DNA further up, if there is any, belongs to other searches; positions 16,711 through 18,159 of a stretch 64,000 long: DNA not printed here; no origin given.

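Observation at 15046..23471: Hybrid Hdr/Qmo/Mvh cluster: two HdrA paralogues flank a QmoC-like membrane FeS/cytochrome-b subunit, followed by MvhD-MvhG-MvhA and a protease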

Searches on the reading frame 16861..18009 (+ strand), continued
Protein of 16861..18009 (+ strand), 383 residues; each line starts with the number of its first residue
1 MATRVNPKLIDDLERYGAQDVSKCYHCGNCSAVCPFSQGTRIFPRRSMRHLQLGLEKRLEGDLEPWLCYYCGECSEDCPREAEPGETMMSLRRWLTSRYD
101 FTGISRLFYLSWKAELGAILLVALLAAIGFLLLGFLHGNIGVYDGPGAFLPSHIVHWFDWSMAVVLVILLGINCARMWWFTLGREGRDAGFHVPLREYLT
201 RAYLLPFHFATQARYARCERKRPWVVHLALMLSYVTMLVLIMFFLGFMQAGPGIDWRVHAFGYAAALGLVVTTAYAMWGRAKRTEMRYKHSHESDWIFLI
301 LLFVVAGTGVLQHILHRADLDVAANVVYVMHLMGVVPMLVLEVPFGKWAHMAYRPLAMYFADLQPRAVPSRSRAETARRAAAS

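Call 47: search_protein_families(library=pfam, proteins=[L009:16718-17305:+, L009:17287-18402:+, L009:18399-20426:+], max_evalue=0.00001)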
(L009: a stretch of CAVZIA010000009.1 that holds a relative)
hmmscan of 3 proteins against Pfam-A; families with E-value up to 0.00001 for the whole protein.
L009:16718-17305:+ (195 aa): 4 families
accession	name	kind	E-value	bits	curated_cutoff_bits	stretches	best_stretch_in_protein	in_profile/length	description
PF13534.11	Fer4_17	-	1.8e-11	44.9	22.2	1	39-97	2-60/61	4Fe-4S dicluster domain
PF13183.11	Fer4_8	-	2.3e-10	41.3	27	1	38-96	4-67/68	4Fe-4S dicluster domain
PF13187.11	Fer4_9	-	3.3e-08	33.9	27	1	39-96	2-50/52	4Fe-4S dicluster domain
PF13237.11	Fer4_10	-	6.1e-07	29.7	25.5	1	34-94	4-53/53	4Fe-4S dicluster domain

L009:17287-18402:+ (371 aa): 1 family
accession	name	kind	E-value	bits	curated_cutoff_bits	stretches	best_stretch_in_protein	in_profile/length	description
PF02754.22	CCG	-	5.6e-25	87.7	20.6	2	29-111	1-84/85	Cysteine-rich domain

L009:18399-20426:+ (675 aa): 12 families
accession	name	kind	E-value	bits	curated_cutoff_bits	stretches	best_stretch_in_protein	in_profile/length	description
PF07992.20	Pyr_redox_2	-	6.1e-14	52.6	26.1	1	142-238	2-78/291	Pyridine nucleotide-disulphide oxidoreductase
PF00037.32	Fer4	-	2.6e-13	49.6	21.1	1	594-616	2-24/24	4Fe-4S binding domain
PF12837.12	Fer4_6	-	1.2e-11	44.4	25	1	592-615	1-24/24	4Fe-4S binding domain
PF12838.12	Fer4_7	-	2.1e-11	44.5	27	1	599-651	1-50/52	4Fe-4S dicluster domain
PF25160.1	LdpA_Fe-S-bd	-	1.1e-09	38.4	27.6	0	237-259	22-44/49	LdpA Fe-S cluster-binding domain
PF12797.12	Fer4_2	-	4.9e-09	36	24.5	0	237-255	4-22/22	4Fe-4S binding domain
PF13237.11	Fer4_10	-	3.4e-08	33.7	25.5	0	238-258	4-26/53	4Fe-4S dicluster domain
PF12831.13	FAD_oxidored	-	6e-08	32.8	27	1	144-181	3-40/416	FAD dependent oxidoreductase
PF13484.11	Fer4_16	-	2.2e-07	32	30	0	243-264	2-22/66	4Fe-4S double cluster binding domain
PF01266.30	DAO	-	3.7e-07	30.4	27.9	0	144-180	3-39/353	FAD dependent oxidoreductase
PF13450.12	NAD_binding_8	-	8.7e-07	29.6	21.9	1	145-182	1-38/68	NAD(P)-binding Rossmann-like domain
PF00890.30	FAD_binding_2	-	1.5e-06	28.1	20.4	1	144-179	3-38/414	FAD binding domain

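Call 67: predict_structure(alignment_id=A2)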
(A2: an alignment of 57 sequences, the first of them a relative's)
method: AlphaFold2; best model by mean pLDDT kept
length: 383 residues; sequences in the alignment: 57
mean_pLDDT: 75.6   pTM: 0.75
mean pLDDT of the five models: 75.6, 73.7, 71.1, 70.7, 68.1
residues with pLDDT >= 90: 75; 70-90: 182; 50-70: 86; < 50: 40
segments of 3 or more residues with pLDDT < 50: 1-5, 26-43, 72-75, 372-383
pLDDT, mean of each block of 10 residues (from residue 1): 47 62 49 42 56 72 67 50 64 81 84 90 95 91 88 88 90 89 72 87 83 60 70 85 82 83 89 85 68 78 90 91 94 91 71 81 78 42 35
secondary structure, 60 per line:
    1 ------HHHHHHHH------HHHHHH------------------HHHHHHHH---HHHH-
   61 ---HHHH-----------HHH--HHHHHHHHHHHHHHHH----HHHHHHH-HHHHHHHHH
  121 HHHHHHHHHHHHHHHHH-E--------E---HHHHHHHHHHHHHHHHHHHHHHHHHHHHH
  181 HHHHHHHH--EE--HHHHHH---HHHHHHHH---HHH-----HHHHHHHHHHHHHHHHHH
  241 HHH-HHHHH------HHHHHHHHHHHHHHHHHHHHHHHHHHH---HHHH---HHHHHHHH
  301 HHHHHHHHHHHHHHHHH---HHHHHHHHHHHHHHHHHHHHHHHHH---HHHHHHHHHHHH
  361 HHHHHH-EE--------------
elements in order: H7-14 H21-26 H45-52 H56-59 H64-67 H84-99 H104-110 H112-137 H152-188 H195-200 H204-211 H223-243 H245-249 H256-282 H286-289 H293-317 H321-345 H349-366

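Call 69: search_protein_representatives(protein=P0001)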
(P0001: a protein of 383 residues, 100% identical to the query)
Query: 383 residues. Proteins with E-value up to 0.001 (for the whole library): 2062; up to 1e-10: 586; up to 1e-30: 184. The best 150 are listed.
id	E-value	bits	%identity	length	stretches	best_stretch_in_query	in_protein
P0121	7.9e-139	479.3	58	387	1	1-376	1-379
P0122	3.0e-114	398.4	71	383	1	1-245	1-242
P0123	2.5e-113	395.3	68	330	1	1-260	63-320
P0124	6.2e-95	334.8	44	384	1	2-372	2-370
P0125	7.2e-92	324.7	42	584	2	4-380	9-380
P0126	4.9e-89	315.4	44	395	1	1-369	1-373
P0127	9.9e-85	301.2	68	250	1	1-194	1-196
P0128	3.2e-84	299.5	39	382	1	4-375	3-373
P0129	2.6e-83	296.5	43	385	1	1-372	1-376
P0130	2.7e-81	289.9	71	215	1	1-167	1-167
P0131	9.4e-81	288.1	42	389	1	1-369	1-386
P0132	3.2e-80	286.4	51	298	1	88-368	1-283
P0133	1.5e-78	280.9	41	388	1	1-378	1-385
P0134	2.8e-77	276.7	43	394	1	7-368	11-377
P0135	7.4e-76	272.0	42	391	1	3-368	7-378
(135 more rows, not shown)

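Call 70: fold_search(model_id=the predicted structure, library=pdb)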
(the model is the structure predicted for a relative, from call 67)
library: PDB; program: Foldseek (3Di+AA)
matches with E <= 10: 223; with E <= 0.001: 0
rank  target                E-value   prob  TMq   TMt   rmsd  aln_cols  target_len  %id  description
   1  7bkb_C                5.2e-02  1.00  0.22  0.41   5.5       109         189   29  Formate dehydrogenase - heterodisulfide reductase - formylmethanofuran dehydrogenase complex from Methanospirillum hun (released 2021-09-29)
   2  8rvu_C                2.2e-01  1.00  0.21  0.42   4.0       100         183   23  CryoEM structure of the Elp-Hdr complex of Methanothermobacter marburgensis state 2 (composite structure) (released 2025-05-14)
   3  5odc_I                2.3e-01  1.00  0.22  0.45   5.5       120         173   20  Heterodisulfide reductase / [NiFe]-hydrogenase complex from Methanothermococcus thermolithotrophicus at 2.3 A resoluti (released 2017-08-30)
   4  5odc_C                2.3e-01  1.00  0.22  0.42   6.8       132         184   19  Heterodisulfide reductase / [NiFe]-hydrogenase complex from Methanothermococcus thermolithotrophicus at 2.3 A resoluti (released 2017-08-30)
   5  9w1b_A                2.6e-01  0.23  0.19  0.14  23.5       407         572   14  Cryo-EM structure of a Fungal XPR1 with InsP6 (released 2026-03-18)
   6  8rvu_c                3.5e-01  1.00  0.21  0.41   4.1        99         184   21  CryoEM structure of the Elp-Hdr complex of Methanothermobacter marburgensis state 2 (composite structure) (released 2025-05-14)
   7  8rwn_C                3.8e-01  1.00  0.21  0.41   3.9       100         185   23  CryoEM structure of the Hdr(ABC)2 subunits of the Elp-Hdr complex of Methanothermobacter marburgensis (released 2025-05-14)
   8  5odh_I                4.9e-01  1.00  0.21  0.42   4.1       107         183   22  Heterodisulfide reductase / [NiFe]-hydrogenase complex from Methanothermococcus thermolithotrophicus soaked with heter (released 2017-08-30)
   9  7xec_B                7.0e-01  0.09  0.14  0.10  28.8       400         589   13  Cryo-EM structure of human ABCD1 E630Q in the presence of ATP in inward-facing state 2 (released 2023-03-29)
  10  9qja_A                7.6e-01  0.09  0.15  0.13  22.8       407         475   12  Structure of the transmembrane domain of full-length Ist2 at low resolution (released 2025-09-03)
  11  1siw_C                7.9e-01  0.72  0.22  0.36  11.8       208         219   13  Crystal structure of the apomolybdo-NarGHI (released 2004-06-08)
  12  5xat_B                9.3e-01  0.11  0.16  0.16  23.8       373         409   11  Structural insights into the elevator-like mechanism of the sodium/citrate symporter CitS (released 2017-06-14)
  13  8yf4_A                1.1e+00  0.11  0.19  0.19  19.4       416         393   11  Cryo EM structure of human phosphate channel XPR1 at open and inward-facing state (released 2024-10-09)
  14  9w0x_A                1.3e+00  0.11  0.19  0.14  23.4       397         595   15  Cryo-EM structure of a Fungal XPR1 (released 2026-03-18)
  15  7ytb_A                1.5e+00  0.28  0.23  0.31  19.4       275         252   12  Crystal structure of Kin4B8 (released 2023-03-15)
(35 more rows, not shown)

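Call 81: search_protein_families(library=pfam, proteins=[L024:4483-7419:+, L037:7819-9963:+, L037:6546-7826:+, L021:5396-7390:+, L063:3999-4697:-, L008:5226-7877:+], max_evalue=0.000001)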
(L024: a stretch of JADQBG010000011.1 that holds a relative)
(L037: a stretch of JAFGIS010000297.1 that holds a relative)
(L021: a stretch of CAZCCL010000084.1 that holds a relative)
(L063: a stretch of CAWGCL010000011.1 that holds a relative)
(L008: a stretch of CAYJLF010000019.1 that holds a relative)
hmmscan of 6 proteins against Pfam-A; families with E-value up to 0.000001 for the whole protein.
L024:4483-7419:+ (978 aa): 12 families
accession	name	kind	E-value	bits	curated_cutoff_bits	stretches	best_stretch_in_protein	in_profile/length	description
PF07992.20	Pyr_redox_2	-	1.3e-44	153.2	26.1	2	313-603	1-291/291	Pyridine nucleotide-disulphide oxidoreductase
PF14691.11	Fer4_20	-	1.8e-16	60.4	25.8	1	221-296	30-108/113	Dihydroprymidine dehydrogenase domain II, 4Fe-4S cluster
PF13450.12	NAD_binding_8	-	3.5e-15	56.5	21.9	1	317-350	1-34/68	NAD(P)-binding Rossmann-like domain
PF00070.33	Pyr_redox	-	2.4e-12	47.7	22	0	72-105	2-35/82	Pyridine nucleotide-disulphide oxidoreductase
PF01266.30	DAO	-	2.9e-12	47.2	27.9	0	314-349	1-37/353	FAD dependent oxidoreductase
PF12831.13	FAD_oxidored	-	3.7e-12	46.7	27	0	315-352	2-39/416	FAD dependent oxidoreductase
PF13738.12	Pyr_redox_3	-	2.9e-11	43.6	30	0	398-587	127-305/305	Pyridine nucleotide-disulphide oxidoreductase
PF01946.23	Thi4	-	1e-10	41.7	26.2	0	314-354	19-60/235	Thi4 family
PF01134.28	GIDA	-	6.1e-10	39.1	22.1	0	314-342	1-29/391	Glucose inhibited division protein A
PF03486.20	HI0933_like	-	6.8e-09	36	50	0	314-349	2-37/244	HI0933-like protein Rossmann domain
PF00890.30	FAD_binding_2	-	1.3e-08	34.9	20.4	0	71-107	1-37/414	FAD binding domain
PF01593.30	Amino_oxidase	-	3.8e-08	33.5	19.8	0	323-349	2-28/443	Flavin containing amine oxidoreductase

L037:7819-9963:+ (714 aa): 5 families
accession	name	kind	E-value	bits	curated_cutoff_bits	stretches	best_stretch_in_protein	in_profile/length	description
PF02662.21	FlpD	-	2.2e-42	144.4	22.3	1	582-707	1-123/123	Methyl-viologen-reducing hydrogenase, delta subunit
PF07992.20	Pyr_redox_2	-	5.6e-13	49.4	26.1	1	138-258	2-116/291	Pyridine nucleotide-disulphide oxidoreductase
PF01266.30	DAO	-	1.7e-08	34.8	27.9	0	139-173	2-37/353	FAD dependent oxidoreductase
PF12831.13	FAD_oxidored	-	2.2e-08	34.3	27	1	139-258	2-116/416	FAD dependent oxidoreductase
PF00890.30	FAD_binding_2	-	2.7e-07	30.6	20.4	1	139-173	2-36/414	FAD binding domain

L037:6546-7826:+ (426 aa): 4 families
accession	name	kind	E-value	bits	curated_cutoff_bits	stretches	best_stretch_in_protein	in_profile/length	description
PF12831.13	FAD_oxidored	-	6.8e-10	39.2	27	1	14-51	2-39/416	FAD dependent oxidoreductase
PF13450.12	NAD_binding_8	-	2.2e-08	34.7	21.9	1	16-51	1-36/68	NAD(P)-binding Rossmann-like domain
PF07992.20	Pyr_redox_2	-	3.2e-07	30.5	26.1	0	13-47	144-178/291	Pyridine nucleotide-disulphide oxidoreductase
PF00890.30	FAD_binding_2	-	8e-07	29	20.4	0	14-49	2-37/414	FAD binding domain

L021:5396-7390:+ (664 aa): 6 families
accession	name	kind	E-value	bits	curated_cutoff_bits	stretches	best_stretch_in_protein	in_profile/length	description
PF07992.20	Pyr_redox_2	-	1e-11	45.3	26.1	1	167-257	2-90/291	Pyridine nucleotide-disulphide oxidoreductase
PF12838.12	Fer4_7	-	1.4e-07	32.3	27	1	586-636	1-52/52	4Fe-4S dicluster domain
PF13450.12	NAD_binding_8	-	4.1e-07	30.6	21.9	0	170-205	1-36/68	NAD(P)-binding Rossmann-like domain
PF01946.23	Thi4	-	5.6e-07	29.5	26.2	0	164-221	16-77/235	Thi4 family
PF12831.13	FAD_oxidored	-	6.6e-07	29.4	27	0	168-204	2-38/416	FAD dependent oxidoreductase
PF01266.30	DAO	-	8.8e-07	29.2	27.9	0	168-201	2-35/353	FAD dependent oxidoreductase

L063:3999-4697:- (232 aa): 2 families
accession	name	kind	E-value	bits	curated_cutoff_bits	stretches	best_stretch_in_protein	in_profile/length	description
PF02629.25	CoA_binding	-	2.4e-16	60.7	22.3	1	85-182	2-97/97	CoA binding domain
PF06971.19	Put_DNA-bind_N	-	4.2e-10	40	27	1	14-56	7-49/49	Putative DNA-binding protein N-terminus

L008:5226-7877:+ (883 aa): 5 families
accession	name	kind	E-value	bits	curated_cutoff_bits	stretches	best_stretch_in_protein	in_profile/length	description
PF02518.31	HATPase_c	-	2.1e-31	109.1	26.4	1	769-881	1-110/111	Histidine kinase-, DNA gyrase B-, and HSP90-like ATPase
PF13185.12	GAF_2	-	6.7e-17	62.4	28.6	1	502-641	2-136/136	GAF domain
PF01590.32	GAF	-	3.5e-15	57.1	22.4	1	504-640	2-133/133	GAF domain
PF13492.12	GAF_3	-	3.3e-13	50.6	27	1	505-642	3-129/129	GAF domain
PF00512.31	HisKA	-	1.1e-08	35.5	26.9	1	656-721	2-64/66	His Kinase A (phospho-acceptor) domain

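Call 84: search_protein_families(library=pfam, proteins=[L010:13320-14135:+, L010:14436-15527:+, L010:14530-16158:+, L010:16201-18174:+, L010:18137-19246:-, L010:18783-20354:+], max_evalue=0.00001)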
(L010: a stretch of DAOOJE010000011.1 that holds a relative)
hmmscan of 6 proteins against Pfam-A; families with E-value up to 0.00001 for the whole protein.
L010:13320-14135:+ (271 aa): 0 families

L010:14436-15527:+ (363 aa): 0 families

L010:14530-16158:+ (542 aa): 2 families
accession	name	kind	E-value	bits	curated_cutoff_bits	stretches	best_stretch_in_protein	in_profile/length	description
PF00384.28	Molybdopterin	-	5.6e-64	216.8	24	1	14-344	97-352/353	Molybdopterin oxidoreductase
PF01568.27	Molydop_binding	-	4.8e-31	107.5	26.8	1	428-533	1-109/110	Molydopterin dinucleotide binding domain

L010:16201-18174:+ (657 aa): 5 families
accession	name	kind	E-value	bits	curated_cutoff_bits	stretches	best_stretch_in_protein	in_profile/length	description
PF02518.31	HATPase_c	-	5.2e-32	111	26.4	1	541-653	1-110/111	Histidine kinase-, DNA gyrase B-, and HSP90-like ATPase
PF13185.12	GAF_2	-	2.1e-16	60.8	28.6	1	274-413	2-136/136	GAF domain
PF13492.12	GAF_3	-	1.3e-14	55.1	27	1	276-414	2-129/129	GAF domain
PF01590.32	GAF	-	1.9e-13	51.5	22.4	1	276-412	2-133/133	GAF domain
PF00512.31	HisKA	-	4.1e-13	49.6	26.9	1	428-494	2-65/66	His Kinase A (phospho-acceptor) domain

L010:18137-19246:- (369 aa): 0 families

L010:18783-20354:+ (523 aa): 3 families
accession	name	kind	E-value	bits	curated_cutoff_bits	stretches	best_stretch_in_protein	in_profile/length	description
PF02541.22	Ppx-GppA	-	2.6e-50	171.9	27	1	49-320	11-283/285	Ppx/GppA phosphatase family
PF21447.3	Ppx-GppA_III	-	1e-32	113.8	27.3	1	339-478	5-143/177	Ppx/GppA phosphatase, domain III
PF01966.28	HD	-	2.6e-09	37.8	22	1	353-469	4-115/116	HD domain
